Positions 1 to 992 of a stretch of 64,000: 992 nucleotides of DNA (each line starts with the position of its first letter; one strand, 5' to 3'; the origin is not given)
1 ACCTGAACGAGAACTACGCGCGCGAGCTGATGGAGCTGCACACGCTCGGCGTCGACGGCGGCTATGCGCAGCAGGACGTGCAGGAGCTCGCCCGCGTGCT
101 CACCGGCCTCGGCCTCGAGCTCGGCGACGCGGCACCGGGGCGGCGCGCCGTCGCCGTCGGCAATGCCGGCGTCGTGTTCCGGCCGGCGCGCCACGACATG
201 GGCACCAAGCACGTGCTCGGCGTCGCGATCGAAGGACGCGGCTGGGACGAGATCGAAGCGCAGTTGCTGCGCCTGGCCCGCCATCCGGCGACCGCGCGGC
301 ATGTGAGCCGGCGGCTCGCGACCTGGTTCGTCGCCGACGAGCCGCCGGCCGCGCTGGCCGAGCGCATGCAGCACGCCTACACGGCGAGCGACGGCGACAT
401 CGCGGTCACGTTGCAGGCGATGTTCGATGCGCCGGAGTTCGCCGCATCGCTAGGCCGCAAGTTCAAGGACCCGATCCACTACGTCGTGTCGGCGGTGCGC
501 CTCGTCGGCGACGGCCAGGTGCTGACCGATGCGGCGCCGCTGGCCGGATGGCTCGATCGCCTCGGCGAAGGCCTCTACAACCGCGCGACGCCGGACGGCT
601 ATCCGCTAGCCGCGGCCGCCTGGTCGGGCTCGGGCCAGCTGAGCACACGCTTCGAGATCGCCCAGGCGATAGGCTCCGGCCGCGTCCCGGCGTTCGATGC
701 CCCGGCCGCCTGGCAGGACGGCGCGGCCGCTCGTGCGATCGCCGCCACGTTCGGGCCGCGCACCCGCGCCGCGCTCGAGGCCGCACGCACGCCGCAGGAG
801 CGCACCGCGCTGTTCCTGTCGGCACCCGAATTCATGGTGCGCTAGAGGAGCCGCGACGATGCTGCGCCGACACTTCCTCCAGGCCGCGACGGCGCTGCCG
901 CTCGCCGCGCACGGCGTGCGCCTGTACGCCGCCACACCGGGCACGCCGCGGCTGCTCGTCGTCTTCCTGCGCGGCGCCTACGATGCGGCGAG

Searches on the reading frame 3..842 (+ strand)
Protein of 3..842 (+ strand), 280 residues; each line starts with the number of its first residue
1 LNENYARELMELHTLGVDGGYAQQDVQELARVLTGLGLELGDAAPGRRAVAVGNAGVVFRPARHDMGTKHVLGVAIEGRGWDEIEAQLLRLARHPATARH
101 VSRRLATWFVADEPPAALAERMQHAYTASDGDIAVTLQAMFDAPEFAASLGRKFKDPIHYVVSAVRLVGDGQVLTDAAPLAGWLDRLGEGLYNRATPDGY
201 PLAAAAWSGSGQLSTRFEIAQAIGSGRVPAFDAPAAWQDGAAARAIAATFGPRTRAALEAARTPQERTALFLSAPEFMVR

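Call 88: search_protein_families(library=padloc, alignment_id=A6, max_evalue=0.00001)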
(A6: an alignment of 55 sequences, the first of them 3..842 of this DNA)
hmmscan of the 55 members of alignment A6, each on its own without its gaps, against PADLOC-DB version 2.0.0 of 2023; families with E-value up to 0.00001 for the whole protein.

A. member 1, window:3-842:+ (280 aa): 0 families

B. families by the number of members that match (of 55 scanned): 5 families
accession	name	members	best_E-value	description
PDLC04999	PDC-S33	1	1e-16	-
PDLC01094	C3a206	1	3.8e-09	TAP-like protein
PDLC03014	subtilase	1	5.9e-09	-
PDLC02012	SAVED5--SAVED_TIR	1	1e-06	-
PDLC00434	ThsB1|ThsB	1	4.1e-06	TIR-like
